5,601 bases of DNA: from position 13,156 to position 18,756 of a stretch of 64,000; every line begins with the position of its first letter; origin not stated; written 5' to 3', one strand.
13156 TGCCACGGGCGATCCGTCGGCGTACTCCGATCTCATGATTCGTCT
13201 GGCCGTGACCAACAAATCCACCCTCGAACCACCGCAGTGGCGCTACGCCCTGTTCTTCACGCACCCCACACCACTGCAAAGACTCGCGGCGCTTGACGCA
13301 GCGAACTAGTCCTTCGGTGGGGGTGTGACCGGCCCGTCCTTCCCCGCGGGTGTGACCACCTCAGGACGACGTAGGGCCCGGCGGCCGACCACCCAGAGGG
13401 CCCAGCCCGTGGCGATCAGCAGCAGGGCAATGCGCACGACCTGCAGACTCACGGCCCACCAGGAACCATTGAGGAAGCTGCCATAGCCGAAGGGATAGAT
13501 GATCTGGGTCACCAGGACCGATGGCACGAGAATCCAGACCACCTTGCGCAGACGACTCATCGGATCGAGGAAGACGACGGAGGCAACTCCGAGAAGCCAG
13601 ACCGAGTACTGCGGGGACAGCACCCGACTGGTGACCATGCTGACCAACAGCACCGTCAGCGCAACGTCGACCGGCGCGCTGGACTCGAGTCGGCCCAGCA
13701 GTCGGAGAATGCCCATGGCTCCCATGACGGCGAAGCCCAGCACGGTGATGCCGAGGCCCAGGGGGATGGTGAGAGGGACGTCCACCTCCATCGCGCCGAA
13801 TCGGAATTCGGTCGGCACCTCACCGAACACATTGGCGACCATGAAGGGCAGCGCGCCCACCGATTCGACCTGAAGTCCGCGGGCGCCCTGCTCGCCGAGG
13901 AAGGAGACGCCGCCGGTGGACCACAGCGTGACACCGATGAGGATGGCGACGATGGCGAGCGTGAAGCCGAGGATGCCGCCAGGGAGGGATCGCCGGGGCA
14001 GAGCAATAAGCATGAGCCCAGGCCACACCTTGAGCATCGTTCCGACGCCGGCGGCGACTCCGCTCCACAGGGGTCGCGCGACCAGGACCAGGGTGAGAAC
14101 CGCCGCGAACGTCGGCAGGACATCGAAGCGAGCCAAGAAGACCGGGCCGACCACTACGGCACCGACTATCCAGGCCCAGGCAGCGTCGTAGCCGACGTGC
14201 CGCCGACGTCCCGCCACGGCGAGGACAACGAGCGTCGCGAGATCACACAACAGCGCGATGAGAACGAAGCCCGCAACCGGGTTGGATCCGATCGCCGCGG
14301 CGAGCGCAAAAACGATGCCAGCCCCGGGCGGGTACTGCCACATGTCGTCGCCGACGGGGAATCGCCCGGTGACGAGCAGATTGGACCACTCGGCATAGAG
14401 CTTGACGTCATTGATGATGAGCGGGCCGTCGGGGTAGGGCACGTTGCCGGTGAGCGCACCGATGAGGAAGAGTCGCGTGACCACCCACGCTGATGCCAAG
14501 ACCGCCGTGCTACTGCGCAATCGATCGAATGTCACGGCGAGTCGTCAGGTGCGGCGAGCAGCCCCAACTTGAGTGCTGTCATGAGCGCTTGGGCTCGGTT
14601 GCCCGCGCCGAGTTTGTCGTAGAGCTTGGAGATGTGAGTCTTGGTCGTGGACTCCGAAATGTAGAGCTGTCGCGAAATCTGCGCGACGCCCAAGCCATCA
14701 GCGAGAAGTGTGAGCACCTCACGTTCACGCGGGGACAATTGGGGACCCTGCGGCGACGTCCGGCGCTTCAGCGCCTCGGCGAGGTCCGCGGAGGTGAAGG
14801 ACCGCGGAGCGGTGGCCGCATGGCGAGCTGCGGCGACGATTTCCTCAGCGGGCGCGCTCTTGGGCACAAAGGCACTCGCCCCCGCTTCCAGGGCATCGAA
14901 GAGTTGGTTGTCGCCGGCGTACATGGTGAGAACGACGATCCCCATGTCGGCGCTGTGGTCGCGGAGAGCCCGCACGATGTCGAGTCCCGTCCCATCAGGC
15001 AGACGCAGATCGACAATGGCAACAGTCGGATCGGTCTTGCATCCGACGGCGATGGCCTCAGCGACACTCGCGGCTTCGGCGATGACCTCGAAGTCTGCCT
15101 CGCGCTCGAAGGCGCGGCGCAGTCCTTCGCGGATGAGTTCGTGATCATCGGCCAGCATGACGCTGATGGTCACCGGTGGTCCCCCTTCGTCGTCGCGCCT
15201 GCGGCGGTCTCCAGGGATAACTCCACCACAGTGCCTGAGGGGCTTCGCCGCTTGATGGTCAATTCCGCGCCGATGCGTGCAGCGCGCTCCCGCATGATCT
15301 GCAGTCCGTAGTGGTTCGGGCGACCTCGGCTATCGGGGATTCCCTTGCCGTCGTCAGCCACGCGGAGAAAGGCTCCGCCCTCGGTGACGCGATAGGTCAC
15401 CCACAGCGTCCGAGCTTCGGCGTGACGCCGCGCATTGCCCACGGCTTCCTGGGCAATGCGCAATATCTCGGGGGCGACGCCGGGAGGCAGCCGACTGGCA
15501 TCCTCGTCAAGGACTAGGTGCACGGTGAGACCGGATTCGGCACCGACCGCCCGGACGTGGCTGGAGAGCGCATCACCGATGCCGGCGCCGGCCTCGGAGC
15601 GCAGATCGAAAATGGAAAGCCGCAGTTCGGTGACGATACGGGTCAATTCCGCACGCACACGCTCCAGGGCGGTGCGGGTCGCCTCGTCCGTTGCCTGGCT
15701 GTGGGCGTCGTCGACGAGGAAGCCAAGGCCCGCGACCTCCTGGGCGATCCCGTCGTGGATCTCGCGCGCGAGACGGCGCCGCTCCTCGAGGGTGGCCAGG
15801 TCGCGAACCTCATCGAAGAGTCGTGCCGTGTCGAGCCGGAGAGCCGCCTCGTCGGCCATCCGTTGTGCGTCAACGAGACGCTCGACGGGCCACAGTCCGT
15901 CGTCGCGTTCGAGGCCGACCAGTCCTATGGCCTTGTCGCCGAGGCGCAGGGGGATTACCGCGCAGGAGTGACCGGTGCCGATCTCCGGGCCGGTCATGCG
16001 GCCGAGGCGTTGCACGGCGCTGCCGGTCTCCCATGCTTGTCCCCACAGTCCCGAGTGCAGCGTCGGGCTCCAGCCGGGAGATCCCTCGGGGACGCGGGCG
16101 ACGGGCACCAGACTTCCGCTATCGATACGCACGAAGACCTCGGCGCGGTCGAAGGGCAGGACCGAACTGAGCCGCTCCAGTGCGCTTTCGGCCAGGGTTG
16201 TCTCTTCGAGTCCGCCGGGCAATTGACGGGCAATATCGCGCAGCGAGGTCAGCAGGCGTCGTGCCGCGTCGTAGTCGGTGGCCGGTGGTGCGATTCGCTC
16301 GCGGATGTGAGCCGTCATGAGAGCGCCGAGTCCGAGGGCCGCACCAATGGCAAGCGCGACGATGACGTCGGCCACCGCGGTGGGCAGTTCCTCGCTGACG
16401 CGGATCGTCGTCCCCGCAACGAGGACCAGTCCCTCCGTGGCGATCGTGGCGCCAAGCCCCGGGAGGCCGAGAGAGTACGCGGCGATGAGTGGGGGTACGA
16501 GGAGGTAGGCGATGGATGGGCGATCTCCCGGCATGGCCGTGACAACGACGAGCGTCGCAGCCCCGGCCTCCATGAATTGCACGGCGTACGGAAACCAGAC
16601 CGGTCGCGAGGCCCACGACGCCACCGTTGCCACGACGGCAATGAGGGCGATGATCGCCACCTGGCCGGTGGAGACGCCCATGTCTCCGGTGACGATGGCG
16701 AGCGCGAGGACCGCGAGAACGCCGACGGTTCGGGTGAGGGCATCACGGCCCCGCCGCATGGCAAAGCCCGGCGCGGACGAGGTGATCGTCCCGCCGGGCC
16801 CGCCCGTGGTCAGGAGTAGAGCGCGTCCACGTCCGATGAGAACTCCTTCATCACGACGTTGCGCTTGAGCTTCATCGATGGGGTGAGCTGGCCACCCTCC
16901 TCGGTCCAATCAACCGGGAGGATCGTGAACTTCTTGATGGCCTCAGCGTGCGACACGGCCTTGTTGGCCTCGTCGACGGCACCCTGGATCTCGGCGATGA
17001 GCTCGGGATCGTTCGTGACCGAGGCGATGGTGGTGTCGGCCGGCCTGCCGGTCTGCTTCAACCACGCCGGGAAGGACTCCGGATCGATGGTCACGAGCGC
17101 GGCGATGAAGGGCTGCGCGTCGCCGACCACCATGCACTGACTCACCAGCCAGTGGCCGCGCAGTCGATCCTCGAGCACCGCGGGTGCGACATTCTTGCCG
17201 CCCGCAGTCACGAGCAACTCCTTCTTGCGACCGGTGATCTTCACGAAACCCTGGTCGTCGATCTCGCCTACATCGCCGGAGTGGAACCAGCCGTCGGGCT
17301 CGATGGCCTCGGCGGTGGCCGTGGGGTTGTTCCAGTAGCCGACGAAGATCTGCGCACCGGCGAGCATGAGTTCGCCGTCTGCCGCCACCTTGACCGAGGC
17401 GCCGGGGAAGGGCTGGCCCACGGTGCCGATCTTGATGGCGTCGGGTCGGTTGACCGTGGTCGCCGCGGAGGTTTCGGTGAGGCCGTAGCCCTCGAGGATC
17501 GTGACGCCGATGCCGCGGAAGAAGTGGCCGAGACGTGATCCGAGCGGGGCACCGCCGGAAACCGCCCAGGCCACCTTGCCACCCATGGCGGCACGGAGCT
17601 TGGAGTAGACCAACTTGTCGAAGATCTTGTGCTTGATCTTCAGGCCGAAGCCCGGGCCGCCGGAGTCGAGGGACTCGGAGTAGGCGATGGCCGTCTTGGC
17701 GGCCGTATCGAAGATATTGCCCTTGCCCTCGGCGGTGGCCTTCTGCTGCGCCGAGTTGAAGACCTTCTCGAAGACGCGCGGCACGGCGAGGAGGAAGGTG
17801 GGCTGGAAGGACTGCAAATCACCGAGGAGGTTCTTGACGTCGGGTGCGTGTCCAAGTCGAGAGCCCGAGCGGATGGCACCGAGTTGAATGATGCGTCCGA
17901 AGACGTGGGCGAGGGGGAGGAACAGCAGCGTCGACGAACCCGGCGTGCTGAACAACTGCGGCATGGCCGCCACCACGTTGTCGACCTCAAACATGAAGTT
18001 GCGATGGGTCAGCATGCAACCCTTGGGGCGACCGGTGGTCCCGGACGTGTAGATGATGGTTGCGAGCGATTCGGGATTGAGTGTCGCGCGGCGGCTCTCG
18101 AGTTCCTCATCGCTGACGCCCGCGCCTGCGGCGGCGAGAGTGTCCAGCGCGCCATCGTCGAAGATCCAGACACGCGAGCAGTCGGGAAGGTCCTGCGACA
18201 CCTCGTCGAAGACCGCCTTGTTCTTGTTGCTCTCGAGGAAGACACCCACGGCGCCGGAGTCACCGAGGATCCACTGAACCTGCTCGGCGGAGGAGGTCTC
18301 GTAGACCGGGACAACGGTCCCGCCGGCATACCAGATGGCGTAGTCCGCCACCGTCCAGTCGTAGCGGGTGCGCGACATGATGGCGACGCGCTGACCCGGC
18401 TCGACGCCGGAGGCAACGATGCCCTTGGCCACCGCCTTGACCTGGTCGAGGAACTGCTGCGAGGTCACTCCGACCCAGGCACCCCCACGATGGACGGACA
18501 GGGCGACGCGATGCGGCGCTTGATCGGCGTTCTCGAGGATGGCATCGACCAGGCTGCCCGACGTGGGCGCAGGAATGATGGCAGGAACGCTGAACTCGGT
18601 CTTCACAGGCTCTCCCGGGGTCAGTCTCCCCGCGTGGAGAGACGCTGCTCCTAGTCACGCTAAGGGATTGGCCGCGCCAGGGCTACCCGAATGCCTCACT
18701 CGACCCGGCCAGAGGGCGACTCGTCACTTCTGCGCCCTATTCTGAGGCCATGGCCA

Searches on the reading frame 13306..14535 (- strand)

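Call 61: search_protein_families(library=pfam, proteins=[window:13306-14535:-], max_evalue=0.0001)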
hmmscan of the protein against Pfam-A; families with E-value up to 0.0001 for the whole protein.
window:13306-14535:- (409 aa): 1 family
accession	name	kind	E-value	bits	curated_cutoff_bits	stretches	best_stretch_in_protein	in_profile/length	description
PF09594.16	GT87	-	1.8e-08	34.9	25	1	66-303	1-232/237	Glycosyltransferase family 87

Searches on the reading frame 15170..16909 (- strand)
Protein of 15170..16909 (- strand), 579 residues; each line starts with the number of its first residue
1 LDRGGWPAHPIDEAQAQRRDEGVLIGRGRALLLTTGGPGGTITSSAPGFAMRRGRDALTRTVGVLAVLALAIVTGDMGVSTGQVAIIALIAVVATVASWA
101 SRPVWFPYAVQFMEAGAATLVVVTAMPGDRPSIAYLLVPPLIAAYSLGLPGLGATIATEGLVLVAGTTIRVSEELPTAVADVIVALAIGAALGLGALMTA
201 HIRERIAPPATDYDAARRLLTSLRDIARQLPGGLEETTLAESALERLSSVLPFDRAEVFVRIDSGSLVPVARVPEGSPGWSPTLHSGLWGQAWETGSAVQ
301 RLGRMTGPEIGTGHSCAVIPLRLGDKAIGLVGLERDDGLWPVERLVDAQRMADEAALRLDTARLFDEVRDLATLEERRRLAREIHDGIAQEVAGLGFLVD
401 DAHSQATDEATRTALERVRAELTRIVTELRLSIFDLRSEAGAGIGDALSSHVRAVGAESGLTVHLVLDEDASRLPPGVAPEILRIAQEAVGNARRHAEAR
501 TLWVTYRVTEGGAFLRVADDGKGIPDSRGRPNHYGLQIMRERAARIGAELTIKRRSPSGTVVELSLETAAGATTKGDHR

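Call 61: search_protein_families(library=pfam, proteins=[window:15170-16909:-], max_evalue=0.0001)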
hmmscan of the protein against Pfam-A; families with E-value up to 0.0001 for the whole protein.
window:15170-16909:- (579 aa): 4 families
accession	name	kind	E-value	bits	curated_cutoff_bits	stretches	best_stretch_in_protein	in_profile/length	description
PF02518.31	HATPase_c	-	1.9e-11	44.8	26.4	1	479-567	3-108/111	Histidine kinase-, DNA gyrase B-, and HSP90-like ATPase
PF07730.19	HisKA_3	-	2.5e-09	38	24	1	376-439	1-66/68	Histidine kinase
PF13492.12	GAF_3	-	2.5e-06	28.4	27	1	239-359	5-127/129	GAF domain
PF01590.32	GAF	-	4.4e-05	24.5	22.4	0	238-359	4-133/133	GAF domain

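Call 62: search_solved_structures(query=window:15170-16909:-, max_evalue=0.001, show_alignments=1)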
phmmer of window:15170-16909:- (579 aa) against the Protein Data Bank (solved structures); distinct sequences matched with E-value up to 0.001: 9.
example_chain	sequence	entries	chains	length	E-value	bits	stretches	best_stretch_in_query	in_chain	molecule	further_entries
4gt8_A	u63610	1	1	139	7.5e-11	44.7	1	466-565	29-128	Sensor protein vraS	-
8sbm_A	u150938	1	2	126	1.1e-08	37.5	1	456-565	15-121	GAF domain-containing protein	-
3zxo_A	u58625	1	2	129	2e-08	36.7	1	456-565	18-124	REDOX SENSOR HISTIDINE KINASE RESPONSE REGULATOR DEVS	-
7ssj_A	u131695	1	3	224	3.3e-07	32.7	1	366-553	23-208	Sensor histidine kinase DesK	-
3gig_A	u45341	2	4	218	3.4e-07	32.7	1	366-553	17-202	Sensor histidine kinase desK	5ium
3gie_A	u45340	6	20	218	4.4e-06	29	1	366-553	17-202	Sensor histidine kinase desK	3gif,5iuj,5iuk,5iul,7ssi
3ehf_A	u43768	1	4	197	7.8e-06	28.2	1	374-553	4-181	Sensor kinase (YocF protein)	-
3zxq_A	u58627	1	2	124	8.5e-06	28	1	484-564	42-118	HYPOXIA SENSOR HISTIDINE KINASE RESPONSE REGULATOR DOST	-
3ehh_A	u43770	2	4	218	1.1e-05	27.6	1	366-553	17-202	Sensor kinase (YocF protein)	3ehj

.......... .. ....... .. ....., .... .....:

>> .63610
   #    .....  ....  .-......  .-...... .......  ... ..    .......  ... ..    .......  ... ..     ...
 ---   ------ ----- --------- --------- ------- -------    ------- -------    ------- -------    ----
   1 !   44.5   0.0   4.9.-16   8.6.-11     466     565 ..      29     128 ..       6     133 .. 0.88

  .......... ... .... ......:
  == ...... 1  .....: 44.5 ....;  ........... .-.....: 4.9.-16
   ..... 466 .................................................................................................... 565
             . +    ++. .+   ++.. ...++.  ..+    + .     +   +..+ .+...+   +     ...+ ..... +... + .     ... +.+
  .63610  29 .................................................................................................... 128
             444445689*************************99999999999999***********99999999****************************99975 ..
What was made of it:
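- Tried and rejected: Only its ATPase domain resembles DevS/DosT, and the GAF part gave no match to the solved DevS/DosT structures (call 62).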

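Call 63: search_protein_families(library=ncbifam, proteins=[window:15170-16909:-], max_evalue=0.0001)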
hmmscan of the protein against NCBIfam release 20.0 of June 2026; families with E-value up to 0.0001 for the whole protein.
window:15170-16909:- (579 aa): 8 families
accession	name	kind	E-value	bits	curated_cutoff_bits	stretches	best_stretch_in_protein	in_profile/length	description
NF007896.0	PRK10600.1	equivalog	2.8e-30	105.5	578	1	366-568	380-585/598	nitrate/nitrite two-component system sensor histidine kinase NarX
NF008184.0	PRK10935.1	equivalog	5.5e-28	97.9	553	1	367-570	354-561/565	nitrate/nitrite two-component system sensor histidine kinase NarQ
NF052443.1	SensHisKinMctS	equivalog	6.9e-28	97.2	700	1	347-572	227-452/457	two-component system sensor histidine kinase MctS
NF047786.1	his_kin_MadS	equivalog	2.7e-20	72.9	500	1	354-562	208-429/434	MadS family sensor histidine kinase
NF052531.1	Strep_LiaS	equivalog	1.7e-17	63.7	450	1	375-564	131-323/328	envelope stress sensor histidine kinase LiaS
NF008649.0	PRK11644.1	equivalog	1.1e-14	54.1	408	1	376-567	301-495/499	signal transduction histidine-protein kinase/phosphatase UhpB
NF047322.1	HK_morpho_MacS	equivalog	2.7e-08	33.4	300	1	360-565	166-365/367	MacS family sensor histidine kinase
NF051872.1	HisKinPhyk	equivalog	8.6e-08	31.2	750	1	372-565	338-535/537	sensor histidine kinase PhyK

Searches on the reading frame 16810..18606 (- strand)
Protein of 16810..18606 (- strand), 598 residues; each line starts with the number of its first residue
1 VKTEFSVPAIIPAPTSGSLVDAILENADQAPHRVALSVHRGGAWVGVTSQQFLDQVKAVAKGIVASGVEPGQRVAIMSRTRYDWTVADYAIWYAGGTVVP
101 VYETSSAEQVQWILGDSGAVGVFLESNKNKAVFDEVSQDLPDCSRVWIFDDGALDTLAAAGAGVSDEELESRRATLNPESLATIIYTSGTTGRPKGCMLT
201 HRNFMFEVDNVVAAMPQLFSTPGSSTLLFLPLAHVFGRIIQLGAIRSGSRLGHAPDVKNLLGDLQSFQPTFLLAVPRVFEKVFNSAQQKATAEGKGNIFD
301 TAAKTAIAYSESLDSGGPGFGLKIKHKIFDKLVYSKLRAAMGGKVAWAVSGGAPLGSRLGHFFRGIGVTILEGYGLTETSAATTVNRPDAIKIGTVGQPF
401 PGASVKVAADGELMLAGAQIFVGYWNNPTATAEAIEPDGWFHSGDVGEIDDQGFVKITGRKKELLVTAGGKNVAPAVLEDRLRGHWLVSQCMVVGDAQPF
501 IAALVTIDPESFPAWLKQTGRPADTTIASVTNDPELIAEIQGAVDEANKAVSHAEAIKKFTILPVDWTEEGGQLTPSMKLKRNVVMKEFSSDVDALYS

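Call 61: search_protein_families(library=pfam, proteins=[window:16810-18606:-], max_evalue=0.0001)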
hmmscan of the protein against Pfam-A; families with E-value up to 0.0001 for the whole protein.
window:16810-18606:- (598 aa): 2 families
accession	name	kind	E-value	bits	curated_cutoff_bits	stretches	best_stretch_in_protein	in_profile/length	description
PF00501.34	AMP-binding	-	1.6e-77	261.3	29.9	1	25-425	3-384/384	AMP-binding enzyme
PF23562.2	AMP-binding_C_3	-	6.7e-14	52.8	20.8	1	464-598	3-121/124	AMP-binding enzyme C-terminal domain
